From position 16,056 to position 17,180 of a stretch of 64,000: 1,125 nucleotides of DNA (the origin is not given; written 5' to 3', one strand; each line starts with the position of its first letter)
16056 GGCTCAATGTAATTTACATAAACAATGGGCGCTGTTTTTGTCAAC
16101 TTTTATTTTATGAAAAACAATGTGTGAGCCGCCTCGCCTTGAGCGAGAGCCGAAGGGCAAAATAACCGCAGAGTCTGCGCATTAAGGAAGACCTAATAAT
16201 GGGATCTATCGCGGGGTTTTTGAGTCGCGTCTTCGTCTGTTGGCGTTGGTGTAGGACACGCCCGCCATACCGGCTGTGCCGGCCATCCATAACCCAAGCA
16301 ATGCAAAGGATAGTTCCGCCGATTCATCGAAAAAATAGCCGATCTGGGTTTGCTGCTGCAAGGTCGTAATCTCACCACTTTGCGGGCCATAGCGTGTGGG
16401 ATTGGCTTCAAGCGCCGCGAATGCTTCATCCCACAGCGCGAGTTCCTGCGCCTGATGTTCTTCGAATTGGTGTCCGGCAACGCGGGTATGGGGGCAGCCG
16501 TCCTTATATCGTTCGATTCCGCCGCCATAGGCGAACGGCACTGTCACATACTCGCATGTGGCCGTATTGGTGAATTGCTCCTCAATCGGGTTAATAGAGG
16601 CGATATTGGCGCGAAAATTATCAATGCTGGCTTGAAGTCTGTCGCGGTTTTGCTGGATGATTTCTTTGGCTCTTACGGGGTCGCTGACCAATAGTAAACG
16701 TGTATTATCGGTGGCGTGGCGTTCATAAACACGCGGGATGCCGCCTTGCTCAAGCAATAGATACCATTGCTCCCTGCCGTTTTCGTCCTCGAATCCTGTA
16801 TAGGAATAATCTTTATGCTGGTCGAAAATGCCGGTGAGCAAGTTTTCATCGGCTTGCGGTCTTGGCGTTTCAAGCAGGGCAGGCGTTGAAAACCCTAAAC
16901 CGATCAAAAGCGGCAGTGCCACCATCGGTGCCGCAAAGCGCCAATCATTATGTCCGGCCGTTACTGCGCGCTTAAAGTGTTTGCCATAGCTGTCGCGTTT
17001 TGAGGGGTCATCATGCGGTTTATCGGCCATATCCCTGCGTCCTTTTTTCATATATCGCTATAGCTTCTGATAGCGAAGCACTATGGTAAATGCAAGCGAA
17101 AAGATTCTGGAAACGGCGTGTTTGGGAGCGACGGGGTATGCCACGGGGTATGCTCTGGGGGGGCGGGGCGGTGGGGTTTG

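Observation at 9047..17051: Eight tandem paralogues of an unrecognised two-TM envelope protein family, with a J-domain gene embedded in the array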

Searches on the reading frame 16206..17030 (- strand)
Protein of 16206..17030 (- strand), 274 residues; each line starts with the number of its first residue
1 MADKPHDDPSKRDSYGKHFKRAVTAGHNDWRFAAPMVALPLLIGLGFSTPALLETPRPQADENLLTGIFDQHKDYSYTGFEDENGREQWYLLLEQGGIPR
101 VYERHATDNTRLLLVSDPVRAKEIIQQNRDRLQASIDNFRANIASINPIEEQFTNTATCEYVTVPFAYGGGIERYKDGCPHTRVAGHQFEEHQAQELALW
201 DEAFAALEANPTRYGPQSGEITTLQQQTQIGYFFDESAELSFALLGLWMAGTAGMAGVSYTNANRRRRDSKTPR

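Call 4: search_protein_families(library=pfam, proteins=[window:16206-17030:-], max_evalue=1)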
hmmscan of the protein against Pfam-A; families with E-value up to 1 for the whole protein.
window:16206-17030:- (274 aa): 2 families
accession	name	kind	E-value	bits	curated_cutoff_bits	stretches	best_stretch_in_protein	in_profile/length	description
PF20463.3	PDH_C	-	0.022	15.5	22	1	114-148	52-86/102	Prephenate dehydrogenase, dimerization domain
PF16601.10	NPF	-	0.25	12.3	27.6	1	105-167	37-100/187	Rabosyn-5 repeating NPF sequence-motif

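Call 5: search_protein_families(library=ncbifam, proteins=[window:16206-17030:-], max_evalue=1)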
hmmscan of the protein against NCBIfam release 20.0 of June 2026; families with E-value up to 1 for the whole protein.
window:16206-17030:- (274 aa): 0 families

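Call 7: find_homologous_proteins(query=A1, max_evalue=0.001)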
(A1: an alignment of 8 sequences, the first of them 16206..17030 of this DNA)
Query A1 (8 sequences) (274 aa, profile of the alignment): 2 proteins with E <= 0.001 among 6526 candidates.
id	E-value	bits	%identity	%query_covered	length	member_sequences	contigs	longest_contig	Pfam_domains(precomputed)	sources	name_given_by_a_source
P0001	8.9e-91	322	24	19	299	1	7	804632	-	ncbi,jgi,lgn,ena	-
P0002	9.3e-76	273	100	100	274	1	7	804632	-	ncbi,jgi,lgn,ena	-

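Call 11: find_encoding_contigs(protein=P0002, flank=10000, max_places=8)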
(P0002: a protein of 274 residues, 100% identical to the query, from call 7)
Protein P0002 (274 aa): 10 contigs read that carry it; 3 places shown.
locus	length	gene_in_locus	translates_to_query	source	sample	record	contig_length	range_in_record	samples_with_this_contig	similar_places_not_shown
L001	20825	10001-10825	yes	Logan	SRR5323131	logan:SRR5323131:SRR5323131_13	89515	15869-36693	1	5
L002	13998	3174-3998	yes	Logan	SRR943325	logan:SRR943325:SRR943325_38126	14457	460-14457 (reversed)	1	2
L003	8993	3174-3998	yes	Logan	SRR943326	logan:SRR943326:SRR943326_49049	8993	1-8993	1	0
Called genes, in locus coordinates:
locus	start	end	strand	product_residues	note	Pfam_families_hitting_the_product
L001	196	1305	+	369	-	PF00348:polyprenyl_synt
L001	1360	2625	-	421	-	PF00072:Response_reg, PF00990:GGDEF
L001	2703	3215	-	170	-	-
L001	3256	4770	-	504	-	-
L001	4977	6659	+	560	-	-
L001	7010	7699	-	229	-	PF00805:Pentapeptide, PF13576:Pentapeptide_3 (weak), PF00805:Pentapeptide, PF13599:Pentapeptide_4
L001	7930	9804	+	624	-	PF01541:GIY-YIG, PF27096:UvrC_M, PF02151:UVR, PF22920:UvrC_RNaseH, PF08459:UvrC_RNaseH_dom, PF00633:HHH (faint), PF12826:HHH_2, PF14520:HHH_5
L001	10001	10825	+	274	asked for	-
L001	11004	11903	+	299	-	-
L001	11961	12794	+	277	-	-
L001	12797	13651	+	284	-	-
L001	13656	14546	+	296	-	-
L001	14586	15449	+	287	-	-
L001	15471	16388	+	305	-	-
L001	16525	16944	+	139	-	PF00226:DnaJ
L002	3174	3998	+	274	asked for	-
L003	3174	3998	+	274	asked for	-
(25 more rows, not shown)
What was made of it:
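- Checked: Gene callers on public contigs used the same starts (call 11).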

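Call 12: search_protein_representatives(alignment_id=A1)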
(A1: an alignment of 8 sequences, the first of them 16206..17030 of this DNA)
Query: 8 sequences, 280 profile positions. Proteins with E-value up to 0.001 (for the whole library): 149; up to 1e-10: 84; up to 1e-30: 24. The best 149 are listed.
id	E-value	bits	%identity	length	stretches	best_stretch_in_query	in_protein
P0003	9.1e-96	337.0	-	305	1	1-280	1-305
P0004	3.3e-94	331.9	-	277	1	1-280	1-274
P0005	4.4e-88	311.8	-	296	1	1-279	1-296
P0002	3.0e-76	273.0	-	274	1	1-280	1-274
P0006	2.3e-62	227.4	-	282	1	1-276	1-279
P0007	4.9e-59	216.5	-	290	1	1-274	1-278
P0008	8.1e-57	209.2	-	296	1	1-274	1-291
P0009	2.1e-56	207.9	-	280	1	1-276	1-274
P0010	5.1e-56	206.6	-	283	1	1-278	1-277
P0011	5.7e-55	203.2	-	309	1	1-277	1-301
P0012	1.2e-54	202.1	-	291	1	1-279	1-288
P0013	7.0e-53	196.3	-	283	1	1-276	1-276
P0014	4.8e-52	193.6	-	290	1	1-276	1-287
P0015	8.7e-48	179.6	-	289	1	1-273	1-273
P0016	3.2e-45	171.2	-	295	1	1-276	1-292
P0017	6.9e-45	170.1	-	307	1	1-279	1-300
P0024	2.7e-33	132.1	-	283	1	1-277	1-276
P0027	2.8e-29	118.9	-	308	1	1-278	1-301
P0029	2.3e-25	106.1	-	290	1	1-274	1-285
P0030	1.4e-24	103.5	-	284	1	1-276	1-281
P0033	1.9e-22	96.5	-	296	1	1-278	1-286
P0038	5.8e-20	88.3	-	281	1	20-278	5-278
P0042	2.9e-19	86.0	-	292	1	1-271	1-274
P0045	2.0e-18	83.3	-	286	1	1-276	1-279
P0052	1.4e-17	80.5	-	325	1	1-268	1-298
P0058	1.8e-16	76.9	-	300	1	1-270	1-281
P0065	1.9e-15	73.5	-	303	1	2-275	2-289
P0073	6.1e-14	68.6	-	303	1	1-275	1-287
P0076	5.7e-13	65.4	-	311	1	1-275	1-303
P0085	7.4e-11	58.5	-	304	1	6-275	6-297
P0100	1.8e-08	50.6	-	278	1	1-275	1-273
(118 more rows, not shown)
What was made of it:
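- Tried and rejected: The exhaustive representative search (call 12) was needed.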

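Call 19: find_encoding_contigs(protein=P0006, flank=10000, max_places=4)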
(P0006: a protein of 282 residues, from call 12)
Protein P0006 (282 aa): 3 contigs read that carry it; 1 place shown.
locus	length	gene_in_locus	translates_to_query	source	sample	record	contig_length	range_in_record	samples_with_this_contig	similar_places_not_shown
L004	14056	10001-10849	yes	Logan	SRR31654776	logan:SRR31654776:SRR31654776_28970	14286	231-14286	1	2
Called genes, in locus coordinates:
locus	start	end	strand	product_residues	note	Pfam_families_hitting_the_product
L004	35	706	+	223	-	-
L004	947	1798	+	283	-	-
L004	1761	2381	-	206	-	PF00805:Pentapeptide, PF13576:Pentapeptide_3 (weak), PF00805:Pentapeptide (weak), PF13599:Pentapeptide_4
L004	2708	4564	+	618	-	PF01541:GIY-YIG, PF27096:UvrC_M, PF02151:UVR (weak), PF22920:UvrC_RNaseH, PF08459:UvrC_RNaseH_dom, PF00633:HHH (faint), PF12826:HHH_2 (weak), PF14520:HHH_5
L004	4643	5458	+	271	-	-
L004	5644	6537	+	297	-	-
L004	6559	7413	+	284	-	-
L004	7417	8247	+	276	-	-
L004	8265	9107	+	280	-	-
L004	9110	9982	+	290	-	-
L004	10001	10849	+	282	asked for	-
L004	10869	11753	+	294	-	-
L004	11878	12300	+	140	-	PF00226:DnaJ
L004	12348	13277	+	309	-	-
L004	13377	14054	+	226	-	?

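Call 20: find_encoding_contigs(protein=P0073, flank=10000, max_places=4)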
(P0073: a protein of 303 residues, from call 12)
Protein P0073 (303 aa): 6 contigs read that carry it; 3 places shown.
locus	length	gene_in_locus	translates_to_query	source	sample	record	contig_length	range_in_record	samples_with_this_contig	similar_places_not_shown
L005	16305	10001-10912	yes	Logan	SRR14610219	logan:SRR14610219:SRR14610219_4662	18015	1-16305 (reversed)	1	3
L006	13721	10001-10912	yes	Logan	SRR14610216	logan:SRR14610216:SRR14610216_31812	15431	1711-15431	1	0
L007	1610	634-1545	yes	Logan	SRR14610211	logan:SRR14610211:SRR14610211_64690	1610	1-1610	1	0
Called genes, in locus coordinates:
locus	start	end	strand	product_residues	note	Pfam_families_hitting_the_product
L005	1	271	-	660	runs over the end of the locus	?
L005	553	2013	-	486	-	PF00171:Aldedh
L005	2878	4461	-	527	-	PF00389:2-Hacid_dh, PF02826:2-Hacid_dh_C, PF19304:PGDH_inter, PF01842:ACT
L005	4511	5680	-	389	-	-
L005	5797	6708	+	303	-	PF00702:Hydrolase, PF12710:HAD, PF08282:Hydrolase_3 (faint)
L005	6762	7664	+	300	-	PF00004:AAA, PF17871:AAA_lid_9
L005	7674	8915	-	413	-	-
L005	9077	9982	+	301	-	-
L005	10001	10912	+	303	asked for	-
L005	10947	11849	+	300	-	-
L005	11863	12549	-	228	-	PF00702:Hydrolase, PF13419:HAD_2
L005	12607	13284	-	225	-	PF00702:Hydrolase (weak)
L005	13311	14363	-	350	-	PF08241:Methyltransf_11 (faint), PF08242:Methyltransf_12 (faint), PF05175:MTS, PF13649:Methyltransf_25 (weak), PF13847:Methyltransf_31 (weak)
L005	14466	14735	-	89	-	PF06233:Usg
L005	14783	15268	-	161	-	PF13302:Acetyltransf_3, PF13420:Acetyltransf_4, PF00583:Acetyltransf_1, PF13523:Acetyltransf_8 (weak)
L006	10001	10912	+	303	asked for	-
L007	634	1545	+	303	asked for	-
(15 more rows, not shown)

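Call 33: find_encoding_contigs(protein=P0038, flank=10000, max_places=3)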
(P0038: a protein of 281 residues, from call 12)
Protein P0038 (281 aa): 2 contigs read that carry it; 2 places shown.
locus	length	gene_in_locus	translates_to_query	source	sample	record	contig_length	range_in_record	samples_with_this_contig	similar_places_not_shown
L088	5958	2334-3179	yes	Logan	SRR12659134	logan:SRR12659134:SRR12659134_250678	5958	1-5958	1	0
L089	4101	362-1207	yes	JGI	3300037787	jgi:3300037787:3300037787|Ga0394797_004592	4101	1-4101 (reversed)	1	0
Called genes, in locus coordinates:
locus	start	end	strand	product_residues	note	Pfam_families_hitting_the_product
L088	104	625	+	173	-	-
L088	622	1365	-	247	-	PF00588:SpoU_methylase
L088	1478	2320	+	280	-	-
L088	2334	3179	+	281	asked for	-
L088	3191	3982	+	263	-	-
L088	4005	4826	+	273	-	-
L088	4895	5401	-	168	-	PF05974:DUF892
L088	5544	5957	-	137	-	?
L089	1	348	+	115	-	?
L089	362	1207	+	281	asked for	-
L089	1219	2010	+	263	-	-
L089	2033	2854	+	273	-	-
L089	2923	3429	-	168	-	PF05974:DUF892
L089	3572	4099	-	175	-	?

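Call 34: find_encoding_contigs(protein=P0030, flank=10000, max_places=3)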
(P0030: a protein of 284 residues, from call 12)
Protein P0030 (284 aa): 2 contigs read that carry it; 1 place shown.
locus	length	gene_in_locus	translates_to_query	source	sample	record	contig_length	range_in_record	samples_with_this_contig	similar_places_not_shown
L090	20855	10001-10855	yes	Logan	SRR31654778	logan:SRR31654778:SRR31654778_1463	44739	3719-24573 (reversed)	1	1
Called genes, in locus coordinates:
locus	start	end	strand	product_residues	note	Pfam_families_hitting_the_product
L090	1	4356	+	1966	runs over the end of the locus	-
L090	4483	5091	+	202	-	PF04542:Sigma70_r2, PF08281:Sigma70_r4_2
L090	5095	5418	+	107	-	-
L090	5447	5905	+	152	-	PF13801:Metal_resist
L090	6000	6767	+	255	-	PF23564:EF-hand_FSTL1 (faint), PF13833:EF-hand_8 (faint), PF22592:FCaBP_EF-hand (faint), PF00036:EF-hand_1 (faint), PF10591:SPARC_Ca_bdg (faint), PF13202:EF-hand_5 (faint), PF13405:EF-hand_6 (faint), PF13499:EF-hand_7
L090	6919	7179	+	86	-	-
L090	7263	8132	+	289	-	-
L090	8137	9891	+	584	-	-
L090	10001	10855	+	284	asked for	-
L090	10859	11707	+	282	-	-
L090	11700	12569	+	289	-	-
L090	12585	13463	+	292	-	-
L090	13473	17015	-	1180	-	PF07690:MFS_1, PF01553:Acyltransferase, PF00501:AMP-binding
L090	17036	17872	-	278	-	PF24096:DUF7379, PF12146:Hydrolase_4 (faint), PF02089:Palm_thioest (weak), PF12697:Abhydrolase_6, PF00561:Abhydrolase_1 (weak)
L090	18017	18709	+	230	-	PF00440:TetR_N (weak), PF13305:TetR_C_33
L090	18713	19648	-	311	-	-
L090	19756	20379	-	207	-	PF25182:NonGDSL, PF00657:Lipase_GDSL, PF13472:Lipase_GDSL_2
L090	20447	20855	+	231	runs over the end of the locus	PF00005:ABC_tran, PF13304:AAA_21 (faint)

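Call 36: find_encoding_contigs(protein=P0045, flank=10000, max_places=3)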
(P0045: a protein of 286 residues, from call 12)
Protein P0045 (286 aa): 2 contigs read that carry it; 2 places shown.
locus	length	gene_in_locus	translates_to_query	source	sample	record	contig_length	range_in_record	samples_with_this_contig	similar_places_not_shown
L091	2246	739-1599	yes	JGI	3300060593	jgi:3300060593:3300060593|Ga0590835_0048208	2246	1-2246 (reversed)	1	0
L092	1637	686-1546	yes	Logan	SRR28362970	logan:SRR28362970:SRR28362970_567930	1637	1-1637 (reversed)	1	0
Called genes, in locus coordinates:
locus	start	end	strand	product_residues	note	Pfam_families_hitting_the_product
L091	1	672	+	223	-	?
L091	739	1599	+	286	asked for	-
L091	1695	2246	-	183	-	?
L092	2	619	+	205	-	?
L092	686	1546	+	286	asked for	-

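Call 37: find_encoding_contigs(protein=P0100, flank=10000, max_places=3)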
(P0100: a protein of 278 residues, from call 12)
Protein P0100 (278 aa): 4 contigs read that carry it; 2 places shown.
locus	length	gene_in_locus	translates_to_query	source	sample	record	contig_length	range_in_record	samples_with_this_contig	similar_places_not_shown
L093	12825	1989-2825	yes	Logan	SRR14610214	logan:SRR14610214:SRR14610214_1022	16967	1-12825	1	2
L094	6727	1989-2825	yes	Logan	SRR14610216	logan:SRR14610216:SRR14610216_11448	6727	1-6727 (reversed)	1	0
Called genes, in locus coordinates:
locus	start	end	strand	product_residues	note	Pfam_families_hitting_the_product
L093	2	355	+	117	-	?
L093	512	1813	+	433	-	-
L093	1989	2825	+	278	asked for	-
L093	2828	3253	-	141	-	-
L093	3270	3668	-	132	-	-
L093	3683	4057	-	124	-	-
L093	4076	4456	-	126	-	-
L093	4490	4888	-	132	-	-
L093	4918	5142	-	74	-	-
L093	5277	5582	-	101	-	-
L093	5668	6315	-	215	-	PF01625:PMSR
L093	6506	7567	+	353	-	PF14696:Glyoxalase_5, PF00903:Glyoxalase, PF13669:Glyoxalase_4 (weak)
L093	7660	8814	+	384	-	PF20510:HgmA_N, PF04209:HgmA_C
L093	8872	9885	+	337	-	PF18288:FAA_hydro_N_2, PF01557:FAA_hydrolase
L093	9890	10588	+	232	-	PF02798:GST_N, PF13417:GST_N_3, PF13409:GST_N_2, PF13410:GST_C_2 (weak)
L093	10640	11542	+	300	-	PF00351:Biopterin_H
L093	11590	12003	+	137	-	-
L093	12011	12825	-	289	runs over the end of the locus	PF00763:THF_DHG_CYH, PF02882:THF_DHG_CYH_C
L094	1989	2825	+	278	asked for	-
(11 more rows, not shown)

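Call 47: search_protein_families(library=padloc, proteins=[window:16206-17030:-], max_evalue=0.1)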
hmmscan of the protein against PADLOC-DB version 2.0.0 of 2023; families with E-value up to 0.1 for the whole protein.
window:16206-17030:- (274 aa): 0 families

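Call 62: find_encoding_contigs(protein=P0017, flank=10000, max_places=3)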
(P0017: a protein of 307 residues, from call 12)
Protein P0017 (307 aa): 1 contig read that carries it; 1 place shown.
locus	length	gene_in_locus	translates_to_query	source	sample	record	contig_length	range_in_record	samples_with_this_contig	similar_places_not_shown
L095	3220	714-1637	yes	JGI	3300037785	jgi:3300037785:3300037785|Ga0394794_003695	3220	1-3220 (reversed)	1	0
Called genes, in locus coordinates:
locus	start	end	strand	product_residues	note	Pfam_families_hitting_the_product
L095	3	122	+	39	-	?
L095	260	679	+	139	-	PF00226:DnaJ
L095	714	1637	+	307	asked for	-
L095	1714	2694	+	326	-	PF01145:Band_7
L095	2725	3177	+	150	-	PF01957:NfeD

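Call 63: list_cluster_members(proteins=[P0024, P0027, P0029, P0033, P0042, P0052, P0058, P0065, P0076, P0085])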
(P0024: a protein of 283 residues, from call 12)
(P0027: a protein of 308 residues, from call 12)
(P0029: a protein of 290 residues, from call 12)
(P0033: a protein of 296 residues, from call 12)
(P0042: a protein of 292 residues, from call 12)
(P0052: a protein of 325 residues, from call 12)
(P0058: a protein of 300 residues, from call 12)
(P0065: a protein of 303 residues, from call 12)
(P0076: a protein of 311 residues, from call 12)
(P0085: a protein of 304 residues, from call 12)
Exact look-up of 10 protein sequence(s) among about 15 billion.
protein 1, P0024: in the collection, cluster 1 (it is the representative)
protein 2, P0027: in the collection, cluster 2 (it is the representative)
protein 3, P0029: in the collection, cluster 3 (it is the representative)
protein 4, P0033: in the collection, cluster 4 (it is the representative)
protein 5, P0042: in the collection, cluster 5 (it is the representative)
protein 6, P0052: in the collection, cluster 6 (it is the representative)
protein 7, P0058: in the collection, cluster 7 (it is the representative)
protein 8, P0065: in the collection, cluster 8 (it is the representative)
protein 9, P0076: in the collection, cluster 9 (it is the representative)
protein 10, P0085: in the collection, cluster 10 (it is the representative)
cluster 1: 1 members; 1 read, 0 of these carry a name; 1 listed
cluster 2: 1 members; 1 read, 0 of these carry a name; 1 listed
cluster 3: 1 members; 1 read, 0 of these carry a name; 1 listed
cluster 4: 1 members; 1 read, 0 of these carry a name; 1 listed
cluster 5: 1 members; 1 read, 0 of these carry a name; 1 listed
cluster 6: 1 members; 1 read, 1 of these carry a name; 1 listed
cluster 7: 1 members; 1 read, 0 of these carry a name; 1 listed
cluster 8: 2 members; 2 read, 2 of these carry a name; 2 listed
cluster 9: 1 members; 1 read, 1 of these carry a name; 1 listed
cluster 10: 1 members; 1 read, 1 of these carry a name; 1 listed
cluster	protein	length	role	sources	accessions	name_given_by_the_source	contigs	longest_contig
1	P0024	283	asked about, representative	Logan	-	-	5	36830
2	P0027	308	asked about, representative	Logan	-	-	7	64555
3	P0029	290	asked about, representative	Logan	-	-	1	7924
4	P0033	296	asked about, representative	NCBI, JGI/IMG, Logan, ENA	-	-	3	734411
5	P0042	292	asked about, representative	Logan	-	-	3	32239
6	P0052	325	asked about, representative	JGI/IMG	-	hypothetical protein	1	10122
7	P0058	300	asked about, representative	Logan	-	-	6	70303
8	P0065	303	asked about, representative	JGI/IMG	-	hypothetical protein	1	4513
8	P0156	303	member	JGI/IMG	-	hypothetical protein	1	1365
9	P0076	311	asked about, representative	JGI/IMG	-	hypothetical protein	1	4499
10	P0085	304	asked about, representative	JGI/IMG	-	hypothetical protein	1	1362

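Call 64: find_encoding_contigs(protein=P0033, flank=10000, max_places=2)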
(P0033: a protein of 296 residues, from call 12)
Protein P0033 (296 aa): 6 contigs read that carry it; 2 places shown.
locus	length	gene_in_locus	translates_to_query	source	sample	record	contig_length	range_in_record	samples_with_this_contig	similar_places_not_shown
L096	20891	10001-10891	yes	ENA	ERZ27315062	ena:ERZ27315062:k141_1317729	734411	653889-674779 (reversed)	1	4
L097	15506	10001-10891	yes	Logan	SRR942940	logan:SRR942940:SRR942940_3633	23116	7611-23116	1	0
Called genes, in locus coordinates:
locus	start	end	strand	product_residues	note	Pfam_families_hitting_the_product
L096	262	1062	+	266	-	PF13709:DUF4159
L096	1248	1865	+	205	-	PF06776:IalB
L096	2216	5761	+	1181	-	PF03797:Autotransporter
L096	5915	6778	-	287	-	-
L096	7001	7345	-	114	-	-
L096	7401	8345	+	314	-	-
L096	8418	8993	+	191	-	PF10688:Imp-YgjV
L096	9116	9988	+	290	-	-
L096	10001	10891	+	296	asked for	-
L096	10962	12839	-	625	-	-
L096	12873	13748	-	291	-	-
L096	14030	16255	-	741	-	PF06480:FtsH_ext, PF00004:AAA, PF17862:AAA_lid_3, PF01434:Peptidase_M41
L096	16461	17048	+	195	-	-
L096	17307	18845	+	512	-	PF05992:SbmA_BacA, PF06472:ABC_membrane_2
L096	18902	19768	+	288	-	PF02463:SMC_N (faint), PF13555:AAA_29 (faint), PF00005:ABC_tran, PF13304:AAA_21 (faint)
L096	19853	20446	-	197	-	-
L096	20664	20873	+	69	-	-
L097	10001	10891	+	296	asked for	-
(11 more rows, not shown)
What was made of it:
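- Family loci sit in varied contexts, some near envelope-stress genes: an ECF sigma factor with a CpxP-like gene in L090, FtsH in L096, MsrA in L093 (calls 34, 37, 64).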

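Call 65: find_encoding_contigs(protein=P0058, flank=10000, max_places=2)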
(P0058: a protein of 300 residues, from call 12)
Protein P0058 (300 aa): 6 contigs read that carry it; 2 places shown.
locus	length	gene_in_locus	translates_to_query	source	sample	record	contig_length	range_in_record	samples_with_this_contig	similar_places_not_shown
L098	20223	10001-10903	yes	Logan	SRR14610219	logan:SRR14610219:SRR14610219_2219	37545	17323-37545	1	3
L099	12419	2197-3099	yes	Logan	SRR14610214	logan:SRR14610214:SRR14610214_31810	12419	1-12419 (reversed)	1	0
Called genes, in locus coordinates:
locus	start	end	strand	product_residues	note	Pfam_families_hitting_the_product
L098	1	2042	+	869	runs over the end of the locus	PF02737:3HCDH_N, PF00725:3HCDH (weak), PF00378:ECH_1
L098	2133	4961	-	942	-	-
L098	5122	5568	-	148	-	PF28289:BV97_02767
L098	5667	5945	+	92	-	-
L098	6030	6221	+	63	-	PF04324:Fer2_BFD (faint)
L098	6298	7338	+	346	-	-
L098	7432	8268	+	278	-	-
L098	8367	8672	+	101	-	PF12802:MarR_2 (weak), PF12840:HTH_20, PF01022:HTH_5, PF13412:HTH_24 (weak)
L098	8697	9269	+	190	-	PF04143:Sulf_transp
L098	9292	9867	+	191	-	PF20398:DUF6691, PF04143:Sulf_transp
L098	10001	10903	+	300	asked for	-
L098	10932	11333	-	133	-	PF00072:Response_reg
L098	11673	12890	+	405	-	PF00079:Serpin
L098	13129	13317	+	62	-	PF00584:SecE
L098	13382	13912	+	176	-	PF02357:NusG, PF00467:KOW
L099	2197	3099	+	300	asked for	-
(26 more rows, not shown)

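Call 67: find_encoding_contigs(protein=P0024, flank=10000, max_places=2)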
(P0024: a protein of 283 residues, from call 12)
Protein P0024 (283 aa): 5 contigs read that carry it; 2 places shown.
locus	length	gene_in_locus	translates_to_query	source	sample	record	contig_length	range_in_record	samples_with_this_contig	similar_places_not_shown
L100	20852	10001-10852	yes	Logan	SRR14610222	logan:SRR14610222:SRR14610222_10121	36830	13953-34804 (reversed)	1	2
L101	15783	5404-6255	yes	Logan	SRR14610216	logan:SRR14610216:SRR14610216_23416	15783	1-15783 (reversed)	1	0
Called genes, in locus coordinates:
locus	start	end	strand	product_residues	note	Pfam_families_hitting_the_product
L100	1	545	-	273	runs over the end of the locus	PF00574:CLP_protease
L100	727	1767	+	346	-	PF00348:polyprenyl_synt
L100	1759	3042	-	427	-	PF00072:Response_reg, PF00990:GGDEF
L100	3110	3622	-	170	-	-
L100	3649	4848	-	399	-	-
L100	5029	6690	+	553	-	-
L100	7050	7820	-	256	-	PF00805:Pentapeptide, PF13576:Pentapeptide_3 (weak), PF13599:Pentapeptide_4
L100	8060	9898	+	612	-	PF01541:GIY-YIG, PF27096:UvrC_M, PF02151:UVR, PF22920:UvrC_RNaseH, PF08459:UvrC_RNaseH_dom, PF14520:HHH_5 (weak)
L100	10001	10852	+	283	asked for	-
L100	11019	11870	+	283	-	-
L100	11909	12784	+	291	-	-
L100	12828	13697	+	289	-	-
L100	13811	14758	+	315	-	-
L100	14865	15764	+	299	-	-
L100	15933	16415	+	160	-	PF00226:DnaJ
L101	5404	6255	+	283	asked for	-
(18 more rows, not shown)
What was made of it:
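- The order J, W8-type paralogue, Band_7, NfeD (then HSP70 where the contig reaches it) occurs in four lineages (calls 11, 19, 62, 67).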

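Call 68: find_encoding_contigs(protein=P0027, flank=10000, max_places=2)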
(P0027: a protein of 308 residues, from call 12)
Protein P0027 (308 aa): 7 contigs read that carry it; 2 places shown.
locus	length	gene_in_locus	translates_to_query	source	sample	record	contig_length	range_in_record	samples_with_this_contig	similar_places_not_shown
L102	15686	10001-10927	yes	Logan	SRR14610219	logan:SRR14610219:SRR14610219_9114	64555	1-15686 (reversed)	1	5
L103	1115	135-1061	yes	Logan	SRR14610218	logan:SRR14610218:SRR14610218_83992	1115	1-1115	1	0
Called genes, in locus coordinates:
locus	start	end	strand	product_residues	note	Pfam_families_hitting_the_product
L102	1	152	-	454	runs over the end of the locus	PF01938:TRAM (weak), PF05958:tRNA_U5-meth_tr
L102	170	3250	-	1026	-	PF16967:TcfC, PF15976:CooC_C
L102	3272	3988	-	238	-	PF00345:PapD_N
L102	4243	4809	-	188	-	-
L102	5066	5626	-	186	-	-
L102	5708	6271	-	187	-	-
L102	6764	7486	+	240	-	-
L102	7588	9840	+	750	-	PF01432:Peptidase_M3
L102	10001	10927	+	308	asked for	-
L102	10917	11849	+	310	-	-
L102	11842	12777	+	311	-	-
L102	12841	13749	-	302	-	-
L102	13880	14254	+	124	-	-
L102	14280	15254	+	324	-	-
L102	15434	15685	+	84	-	?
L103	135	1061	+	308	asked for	-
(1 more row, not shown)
